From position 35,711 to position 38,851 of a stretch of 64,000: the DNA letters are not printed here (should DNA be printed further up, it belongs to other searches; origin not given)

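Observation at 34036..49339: A ~15-kb translationally coupled operon: ECF sigma, FecR anti-sigma, PSCyt-domain beta-propeller protein, then six secreted glycan-degrading enzymes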

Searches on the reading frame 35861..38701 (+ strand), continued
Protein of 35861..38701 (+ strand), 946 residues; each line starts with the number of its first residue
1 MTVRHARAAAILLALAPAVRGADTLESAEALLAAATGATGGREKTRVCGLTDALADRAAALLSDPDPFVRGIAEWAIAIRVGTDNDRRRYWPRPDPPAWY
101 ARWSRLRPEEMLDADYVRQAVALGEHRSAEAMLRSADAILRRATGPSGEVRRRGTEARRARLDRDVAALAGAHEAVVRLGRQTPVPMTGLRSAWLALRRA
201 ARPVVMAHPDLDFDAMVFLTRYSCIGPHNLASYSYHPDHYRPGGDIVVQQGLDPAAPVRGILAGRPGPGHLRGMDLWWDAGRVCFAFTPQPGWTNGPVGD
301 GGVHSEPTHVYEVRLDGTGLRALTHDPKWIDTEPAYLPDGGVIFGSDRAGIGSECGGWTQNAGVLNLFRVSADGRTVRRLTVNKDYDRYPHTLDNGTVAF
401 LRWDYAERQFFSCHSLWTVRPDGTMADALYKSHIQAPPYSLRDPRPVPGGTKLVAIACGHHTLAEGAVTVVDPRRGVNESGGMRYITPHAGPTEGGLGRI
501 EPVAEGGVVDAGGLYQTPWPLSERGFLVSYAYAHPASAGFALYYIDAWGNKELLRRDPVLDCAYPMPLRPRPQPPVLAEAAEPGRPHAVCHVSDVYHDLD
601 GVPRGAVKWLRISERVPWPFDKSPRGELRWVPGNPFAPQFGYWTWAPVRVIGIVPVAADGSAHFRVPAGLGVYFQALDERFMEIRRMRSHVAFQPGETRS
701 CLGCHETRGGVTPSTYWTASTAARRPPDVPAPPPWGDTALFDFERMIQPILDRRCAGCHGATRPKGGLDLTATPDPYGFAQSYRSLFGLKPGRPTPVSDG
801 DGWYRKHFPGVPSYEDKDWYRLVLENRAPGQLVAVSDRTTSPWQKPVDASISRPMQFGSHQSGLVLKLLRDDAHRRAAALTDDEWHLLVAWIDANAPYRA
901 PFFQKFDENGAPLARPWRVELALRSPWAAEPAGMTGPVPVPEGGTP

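Call 19: find_encoding_contigs(protein=P0004, flank=10000, max_places=3)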
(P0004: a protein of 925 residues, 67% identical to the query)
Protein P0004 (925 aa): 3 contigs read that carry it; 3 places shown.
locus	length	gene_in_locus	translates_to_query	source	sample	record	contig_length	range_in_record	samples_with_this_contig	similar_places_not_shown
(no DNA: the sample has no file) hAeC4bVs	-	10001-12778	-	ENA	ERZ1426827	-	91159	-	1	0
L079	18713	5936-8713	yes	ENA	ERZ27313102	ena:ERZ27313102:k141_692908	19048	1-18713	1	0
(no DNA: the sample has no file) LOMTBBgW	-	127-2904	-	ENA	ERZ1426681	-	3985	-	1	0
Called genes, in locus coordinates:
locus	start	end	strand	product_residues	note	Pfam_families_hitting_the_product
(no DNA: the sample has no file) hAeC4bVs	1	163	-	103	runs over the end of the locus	-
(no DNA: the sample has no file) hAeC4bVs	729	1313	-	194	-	-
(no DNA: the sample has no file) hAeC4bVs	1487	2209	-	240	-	-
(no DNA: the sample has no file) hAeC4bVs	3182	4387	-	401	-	-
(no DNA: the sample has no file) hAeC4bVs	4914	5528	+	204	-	PF01047:MarR (faint), PF12802:MarR_2 (faint), PF13412:HTH_24 (faint), PF25212:HVO_A0114 (faint), PF01022:HTH_5 (faint)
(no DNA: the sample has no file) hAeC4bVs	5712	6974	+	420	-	PF02836:Glyco_hydro_2_C (weak)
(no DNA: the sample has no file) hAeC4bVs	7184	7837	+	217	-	PF01047:MarR (faint), PF01022:HTH_5, PF01978:TrmB (faint), PF12840:HTH_20 (weak), PF13412:HTH_24 (faint), PF12802:MarR_2 (weak), PF13601:HTH_34 (weak)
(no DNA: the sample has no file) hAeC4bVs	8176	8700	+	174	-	PF04542:Sigma70_r2, PF08281:Sigma70_r4_2, PF04545:Sigma70_r4 (weak)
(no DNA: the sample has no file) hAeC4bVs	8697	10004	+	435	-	PF04773:FecR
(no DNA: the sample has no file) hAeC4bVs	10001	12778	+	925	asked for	PF18582:HZS_alpha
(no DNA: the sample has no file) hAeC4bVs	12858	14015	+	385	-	PF13378:MR_MLE_C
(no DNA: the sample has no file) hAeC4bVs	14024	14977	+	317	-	-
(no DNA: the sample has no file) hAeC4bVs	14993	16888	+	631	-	PF02156:Glyco_hydro_26, PF17957:Big_7, PF00754:F5_F8_type_C, PF22633:F5_F8_type_C_2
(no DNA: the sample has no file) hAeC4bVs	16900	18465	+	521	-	-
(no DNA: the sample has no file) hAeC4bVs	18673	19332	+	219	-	PF02002:TFIIE_alpha (faint), PF08100:Dimerisation (faint), PF01022:HTH_5 (weak), PF01047:MarR (weak), PF12802:MarR_2 (faint), PF12840:HTH_20, PF01978:TrmB (weak), PF12840:HTH_20 (weak), +3 more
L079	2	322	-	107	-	?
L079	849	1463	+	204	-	PF01047:MarR (faint), PF12802:MarR_2 (faint), PF13412:HTH_24 (faint), PF25212:HVO_A0114 (faint), PF01022:HTH_5 (faint)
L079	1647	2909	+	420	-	PF02836:Glyco_hydro_2_C (weak)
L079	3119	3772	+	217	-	PF01047:MarR (faint), PF01022:HTH_5, PF01978:TrmB (faint), PF12840:HTH_20 (weak), PF13412:HTH_24 (faint), PF12802:MarR_2 (weak), PF13601:HTH_34 (weak)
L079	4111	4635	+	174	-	PF04542:Sigma70_r2, PF08281:Sigma70_r4_2, PF04545:Sigma70_r4 (weak)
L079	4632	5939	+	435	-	PF04773:FecR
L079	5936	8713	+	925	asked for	PF18582:HZS_alpha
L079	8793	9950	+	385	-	PF13378:MR_MLE_C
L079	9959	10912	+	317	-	-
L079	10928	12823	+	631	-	PF02156:Glyco_hydro_26, PF17957:Big_7, PF00754:F5_F8_type_C, PF22633:F5_F8_type_C_2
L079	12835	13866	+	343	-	-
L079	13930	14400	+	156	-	-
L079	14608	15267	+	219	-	PF02002:TFIIE_alpha (faint), PF08100:Dimerisation (faint), PF01022:HTH_5 (weak), PF01047:MarR (weak), PF12802:MarR_2 (faint), PF12840:HTH_20, PF01978:TrmB (weak), PF12840:HTH_20 (weak), +3 more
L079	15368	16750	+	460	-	PF01408:GFO_IDH_MocA, PF22725:GFO_IDH_MocA_C3 (faint), PF19051:GFO_IDH_MocA_C2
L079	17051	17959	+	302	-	PF01261:AP_endonuc_2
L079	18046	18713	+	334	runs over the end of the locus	?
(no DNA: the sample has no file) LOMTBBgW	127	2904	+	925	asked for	PF18582:HZS_alpha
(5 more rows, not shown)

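Call 20: find_encoding_contigs(protein=P0033, flank=10000, max_places=2)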
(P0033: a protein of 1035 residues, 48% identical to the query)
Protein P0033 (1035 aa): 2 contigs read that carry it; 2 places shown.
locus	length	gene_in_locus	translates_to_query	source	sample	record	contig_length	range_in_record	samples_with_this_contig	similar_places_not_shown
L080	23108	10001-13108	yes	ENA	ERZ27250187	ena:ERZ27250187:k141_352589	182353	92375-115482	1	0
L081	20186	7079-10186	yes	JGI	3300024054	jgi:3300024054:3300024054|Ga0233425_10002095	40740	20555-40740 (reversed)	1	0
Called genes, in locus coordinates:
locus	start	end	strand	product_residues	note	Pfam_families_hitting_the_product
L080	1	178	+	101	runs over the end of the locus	-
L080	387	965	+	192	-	-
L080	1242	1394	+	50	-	-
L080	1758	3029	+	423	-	-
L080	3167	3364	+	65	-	-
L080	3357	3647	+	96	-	PF12728:HTH_17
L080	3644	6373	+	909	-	-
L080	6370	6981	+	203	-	PF18563:TubC_N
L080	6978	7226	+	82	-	-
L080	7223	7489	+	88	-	-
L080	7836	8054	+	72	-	-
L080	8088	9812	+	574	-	PF00589:Phage_integrase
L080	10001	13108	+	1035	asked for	PF18582:HZS_alpha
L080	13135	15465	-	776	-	PF02927:CelD_N (faint), PF00759:Glyco_hydro_9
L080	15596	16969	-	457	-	PF01408:GFO_IDH_MocA, PF19051:GFO_IDH_MocA_C2, PF22725:GFO_IDH_MocA_C3 (faint)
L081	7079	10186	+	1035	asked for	PF18582:HZS_alpha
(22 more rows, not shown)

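Call 43: search_protein_families(library=pfam, alignment_id=A2, max_evalue=0.0001)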
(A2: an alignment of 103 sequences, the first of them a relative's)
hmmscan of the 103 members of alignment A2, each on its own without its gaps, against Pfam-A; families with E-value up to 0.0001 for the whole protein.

A. member 1, L001:8528-9943:+ (472 aa): 1 family
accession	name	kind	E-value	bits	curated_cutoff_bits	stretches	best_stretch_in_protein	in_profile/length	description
PF04773.18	FecR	-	2.2e-15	57.3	24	1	175-261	7-96/97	FecR protein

B. families by the number of members that match (of 103 scanned): 113 families (the first 25 are shown)
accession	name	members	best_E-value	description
PF04773.18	FecR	4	9.3e-17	FecR protein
PF01408.29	GFO_IDH_MocA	3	3.9e-19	Oxidoreductase family, NAD-binding Rossmann fold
PF04542.20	Sigma70_r2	3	1.6e-12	Sigma-70 region 2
PF08281.18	Sigma70_r4_2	3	1.9e-12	Sigma-70, region 4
PF04545.22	Sigma70_r4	3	3e-11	Sigma-70, region 4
PF22725.1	GFO_IDH_MocA_C3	2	1.8e-29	GFO/IDH/MocA C-terminal domain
PF13229.12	Beta_helix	2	1.5e-21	Right handed beta helix region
PF05048.19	NosD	2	3.3e-19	Periplasmic copper-binding protein (NosD)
PF02894.22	GFO_IDH_MocA_C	2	2.5e-18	Oxidoreductase family, C-terminal alpha/beta domain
PF13649.12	Methyltransf_25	2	5.1e-18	Methyltransferase domain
PF08241.18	Methyltransf_11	2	1.3e-16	Methyltransferase domain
PF13847.12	Methyltransf_31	2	2.4e-15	Methyltransferase domain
PF08242.18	Methyltransf_12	2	8e-13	Methyltransferase domain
PF13489.12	Methyltransf_23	2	9e-13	Methyltransferase domain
PF14522.11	Cytochrome_C7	2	9.2e-08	Cytochrome c7 and related cytochrome c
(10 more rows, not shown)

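Call 44: search_protein_families(library=pfam, alignment_id=A3, max_evalue=0.0001)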
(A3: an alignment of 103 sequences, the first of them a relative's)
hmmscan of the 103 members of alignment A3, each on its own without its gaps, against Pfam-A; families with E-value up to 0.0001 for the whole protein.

A. member 1, L001:12831-14350:+ (506 aa): 1 family
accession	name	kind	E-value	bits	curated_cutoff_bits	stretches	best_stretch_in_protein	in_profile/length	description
PF07691.17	PA14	-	1.2e-12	48.3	24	1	34-162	4-144/147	PA14 domain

B. families by the number of members that match (of 103 scanned): 111 families (the first 25 are shown)
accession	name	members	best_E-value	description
PF03150.19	CCP_MauG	6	1.6e-09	Di-haem cytochrome c peroxidase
PF25174.1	Beta-prop_THOC3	4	9.3e-10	THOC3 beta-propeller domain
PF00034.26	Cytochrom_C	4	8.7e-09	Cytochrome c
PF21419.2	RoxA-like_Cyt-c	3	1.5e-09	RoxA-like, cytochrome c-like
PF00884.28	Sulfatase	2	9.7e-47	Sulfatase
PF02518.31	HATPase_c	2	8.9e-30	Histidine kinase-, DNA gyrase B-, and HSP90-like ATPase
PF00512.31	HisKA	2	2.1e-22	His Kinase A (phospho-acceptor) domain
PF03160.20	Calx-beta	2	3.3e-21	Calx-beta domain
PF16347.10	SGSH_C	2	8.2e-11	N-sulphoglucosamine sulphohydrolase, C-terminal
PF17820.7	PDZ_6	2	2.4e-10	PDZ domain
PF02239.22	Cytochrom_D1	2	1.1e-09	Cytochrome D1 heme domain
PF13180.12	PDZ_2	2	1.1e-09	PDZ domain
PF00188.32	CAP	2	3.4e-08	Cysteine-rich secretory protein family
PF00595.29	PDZ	2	2.4e-07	PDZ domain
PF21783.3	YNCE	2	2.4e-06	YNCE-like beta-propeller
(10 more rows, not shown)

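Call 45: predict_structure(alignment_id=A1)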
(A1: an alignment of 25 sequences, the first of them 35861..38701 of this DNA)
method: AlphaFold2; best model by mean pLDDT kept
length: 946 residues; sequences in the alignment: 25
mean_pLDDT: 82.5   pTM: 0.85
mean pLDDT of the five models: 82.5, 82.4, 82.4, 81.5, 78.9
residues with pLDDT >= 90: 401; 70-90: 372; 50-70: 123; < 50: 50
segments of 3 or more residues with pLDDT < 50: 1-7, 15-20, 40-43, 298-302, 494-497, 707-709, 931-946
pLDDT, mean of each block of 10 residues (from residue 1): 45 49 81 78 65 92 94 93 73 82 90 93 92 96 89 89 95 96 92 97 93 95 63 56 92 94 90 93 94 60 70 96 90 95 91 61 83 92 85 92 66 74 71 64 88 85 79 77 84 56 88 86 94 73 95 91 94 91 85 83 92 86 72 73 85 94 91 91 82 86 58 76 92 93 94 82 82 90 93 84 78 86 88 81 58 79 91 86 94 90 80 80 80 34 30
secondary structure, 60 per line:
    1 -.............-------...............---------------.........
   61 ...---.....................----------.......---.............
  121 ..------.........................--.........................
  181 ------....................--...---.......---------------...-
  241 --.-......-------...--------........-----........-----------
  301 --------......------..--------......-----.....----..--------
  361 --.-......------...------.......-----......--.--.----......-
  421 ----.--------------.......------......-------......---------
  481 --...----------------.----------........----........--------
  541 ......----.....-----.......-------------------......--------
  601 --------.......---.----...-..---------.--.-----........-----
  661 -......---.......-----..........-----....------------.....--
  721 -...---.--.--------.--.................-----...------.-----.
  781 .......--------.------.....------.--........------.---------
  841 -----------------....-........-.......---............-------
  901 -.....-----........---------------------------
elements in order (helices of 4 or more, strands of 3 or more residues): H2-14 H22-36 H52-63 H67-87 H98-104 H108-122 H129-153 H156-180 H187-206 E215-221 E245-250 E258-260 E269-276 E282-289 E309-314 E331-336 E342-346 E365-370 E377-379 E386-392 E398-403 E414-419 E440-446 E453-458 E466-471 E483-485 E513-520 E525-532 E541-546 E551-555 E561-567 E587-592 E609-615 E648-655 E662-667 E671-677 E683-692 E698-701 H714-718 H743-759 H781-786 H803-807 H817-824 H858-861 H863-870 H872-878 H882-893 E902-906 E912-919

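Call 48: fold_search(model_id=the predicted structure, library=pdb)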
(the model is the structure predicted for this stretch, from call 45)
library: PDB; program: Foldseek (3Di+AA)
matches with E <= 10: 471; with E <= 0.001: 111
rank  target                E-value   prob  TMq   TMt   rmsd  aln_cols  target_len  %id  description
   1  5c2v_A                9.4e-24  1.00  0.46  0.56   8.5       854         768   16  Kuenenia stuttgartiensis Hydrazine Synthase (released 2015-10-14)
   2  5c2v_D                9.5e-23  1.00  0.47  0.57   8.3       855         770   17  Kuenenia stuttgartiensis Hydrazine Synthase (released 2015-10-14)
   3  1c5k                  6.6e-10  1.00  0.25  0.55   8.0       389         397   14  THE STRUCTURE OF TOLB, AN ESSENTIAL COMPONENT OF THE TOL-DEPENDENT TRANSLOCATION SYSTEM AND ITS INTERACTIONS WITH THE TR (released 2000-12-06)
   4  1crz                  8.9e-10  1.00  0.25  0.54   7.8       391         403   13  CRYSTAL STRUCTURE OF THE E. COLI TOLB PROTEIN (released 2000-08-16)
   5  2hqs_B                3.0e-09  1.00  0.25  0.53   8.5       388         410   14  Crystal structure of TolB/Pal complex (released 2007-04-03)
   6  9a2l_MODEL_1_A        3.5e-09  1.00  0.24  0.51   8.7       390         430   13  Model of E. coli TolB by in-cell photo-crosslinking MS and deep learning (released 2023-02-24)
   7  2w8b_B                4.3e-09  1.00  0.24  0.53   8.6       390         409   14  Crystal structure of processed TolB in complex with Pal (released 2009-02-17)
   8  2hqs_A                4.7e-09  1.00  0.25  0.53   8.4       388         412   13  Crystal structure of TolB/Pal complex (released 2007-04-03)
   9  2ivz_A                5.7e-09  1.00  0.24  0.55   7.9       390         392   14  Structure of TolB in complex with a peptide of the colicin E9 T- domain (released 2006-08-16)
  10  4r40_A                6.0e-09  1.00  0.23  0.51   6.8       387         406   12  Crystal Structure of TolB/Pal complex from Yersinia pestis. (released 2014-09-03)
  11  2w8b_A                6.3e-09  1.00  0.24  0.53   6.6       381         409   14  Crystal structure of processed TolB in complex with Pal (released 2009-02-17)
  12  4pwz_B                7.3e-09  1.00  0.24  0.52   7.8       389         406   12  Crystal structure of TolB protein from Yersinia pestis CO92 (released 2014-04-02)
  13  3iax_A                8.5e-09  1.00  0.25  0.56   7.7       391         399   13  The crystal structure of the TolB box of Colicin A in complex with TolB reveals important differences in the recruitme (released 2009-10-13)
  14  4r40_C                9.9e-09  1.00  0.24  0.53   8.5       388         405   12  Crystal Structure of TolB/Pal complex from Yersinia pestis. (released 2014-09-03)
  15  4jml_A                1.6e-08  1.00  0.24  0.55   7.9       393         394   13  Crystal structure of the TolB(P201C)-ColicinE9 TBE peptide(A33C) complex. (released 2013-07-17)
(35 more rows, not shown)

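Call 78: search_protein_families(library=pfam, proteins=[L002:13214-15025:+, L002:13927-17340:+, L002:18670-19905:+, L002:19881-20867:+, L002:7206-7883:+, L002:3205-4821:+, L002:545-3373:+], max_evalue=1)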
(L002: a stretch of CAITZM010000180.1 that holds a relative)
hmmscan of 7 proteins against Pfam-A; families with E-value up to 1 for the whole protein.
L002:13214-15025:+ (604 aa): 2 families
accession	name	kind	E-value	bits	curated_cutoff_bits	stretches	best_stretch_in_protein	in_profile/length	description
PF13204.13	Apiosidase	-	5.4e-56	191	26.5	1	165-500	1-319/320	Apiosidase-like, catalytic domain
PF16586.11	DUF5060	-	2.4e-11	44.1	27.2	1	63-130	2-69/70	Domain of unknown function (DUF5060)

L002:13927-17340:+ (1138 aa): 2 families
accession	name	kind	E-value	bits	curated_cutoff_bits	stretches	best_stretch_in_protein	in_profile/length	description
PF22848.2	ASD1_dom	-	0.011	15.8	22.2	0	761-783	124-146/239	Alpha-L-arabinofuranosidase 1 domain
PF16245.10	DUF4902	-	0.14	12.5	25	0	370-410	47-88/118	Domain of unknown function (DUF4902)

L002:18670-19905:+ (412 aa): 2 families
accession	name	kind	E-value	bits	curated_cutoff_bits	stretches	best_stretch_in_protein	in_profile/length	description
PF13378.12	MR_MLE_C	-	2.1e-13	50.9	29.4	1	187-379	3-176/219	Enolase C-terminal domain-like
PF02746.21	MR_MLE_N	-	0.00098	19.8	22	1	131-162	88-117/117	Mandelate racemase / muconate lactonizing enzyme, N-terminal domain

L002:19881-20867:+ (329 aa): 1 family
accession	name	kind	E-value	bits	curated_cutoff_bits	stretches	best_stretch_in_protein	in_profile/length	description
PF16227.11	DUF4886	-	0.00023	20.7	26.7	1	271-323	187-239/242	Domain of unknown function (DUF4886)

L002:7206-7883:+ (226 aa): 33 families (the best 25 are shown)
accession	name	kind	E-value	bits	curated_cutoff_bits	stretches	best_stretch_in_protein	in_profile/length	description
PF01022.26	HTH_5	-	2.8e-15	56.4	22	2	22-64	4-46/47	Bacterial regulatory protein, arsR family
PF12802.13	MarR_2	-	9.9e-14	51.7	27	2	140-187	7-55/61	MarR family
PF01047.28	MarR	-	6.7e-13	48.8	24.6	2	26-68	10-52/59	MarR family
PF13601.12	HTH_34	-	4.4e-11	43.2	27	2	140-184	2-46/80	Winged helix DNA-binding domain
PF12840.13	HTH_20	-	6.2e-11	42.5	27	2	22-65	6-50/51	Helix-turn-helix domain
PF13412.12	HTH_24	-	1.5e-09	37.7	21.9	2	137-183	2-48/48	Winged helix-turn-helix DNA-binding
PF01978.25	TrmB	-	3.7e-07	30.3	25.6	2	150-194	20-63/68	Sugar-specific transcriptional regulator TrmB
PF25213.1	HVO_A0261_N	-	9.9e-07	29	35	2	17-68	8-59/86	HVO_A0261 N-terminal domain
PF08100.18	Dimerisation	-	1.6e-06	28.3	25.6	2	16-76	21-77/93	O-methyltransferase dimerisation domain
PF13545.12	HTH_Crp_2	-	6.1e-06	26.5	27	1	152-189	22-57/70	Crp-like helix-turn-helix domain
PF08279.18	HTH_11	-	1.9e-05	24.9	25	1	139-181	1-44/55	HTH domain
PF03428.19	RP-C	-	0.00015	22.1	24.4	1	37-69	75-107/175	Replication protein C N-terminal domain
PF09339.16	HTH_IclR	-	0.00018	21.7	22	1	140-186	5-52/52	IclR helix-turn-helix domain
PF25212.1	HVO_A0114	-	0.00019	21.6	27.6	1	139-194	23-78/84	HVO_A0114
PF14394.12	DUF4423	-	0.00021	21.6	30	1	20-76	23-79/165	Domain of unknown function (DUF4423)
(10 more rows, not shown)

L002:3205-4821:+ (539 aa): 1 family
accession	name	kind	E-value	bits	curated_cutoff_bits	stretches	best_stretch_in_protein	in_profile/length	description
PF18460.6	HetR_C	-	0.092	13.1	27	0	33-58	15-40/79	Heterocyst differentiation regulator C-terminal Hood domain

L002:545-3373:+ (943 aa): 0 families

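Call 79: list_cluster_members(proteins=[P0001, P0121])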
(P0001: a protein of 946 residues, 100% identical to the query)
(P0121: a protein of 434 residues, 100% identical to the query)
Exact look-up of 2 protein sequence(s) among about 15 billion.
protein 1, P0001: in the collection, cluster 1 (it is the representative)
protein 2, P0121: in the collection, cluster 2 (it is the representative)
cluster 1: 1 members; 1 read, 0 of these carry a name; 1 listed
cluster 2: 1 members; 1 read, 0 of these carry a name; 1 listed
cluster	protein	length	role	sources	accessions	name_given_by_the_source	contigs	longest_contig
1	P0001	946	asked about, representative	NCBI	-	-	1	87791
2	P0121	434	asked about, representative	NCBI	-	-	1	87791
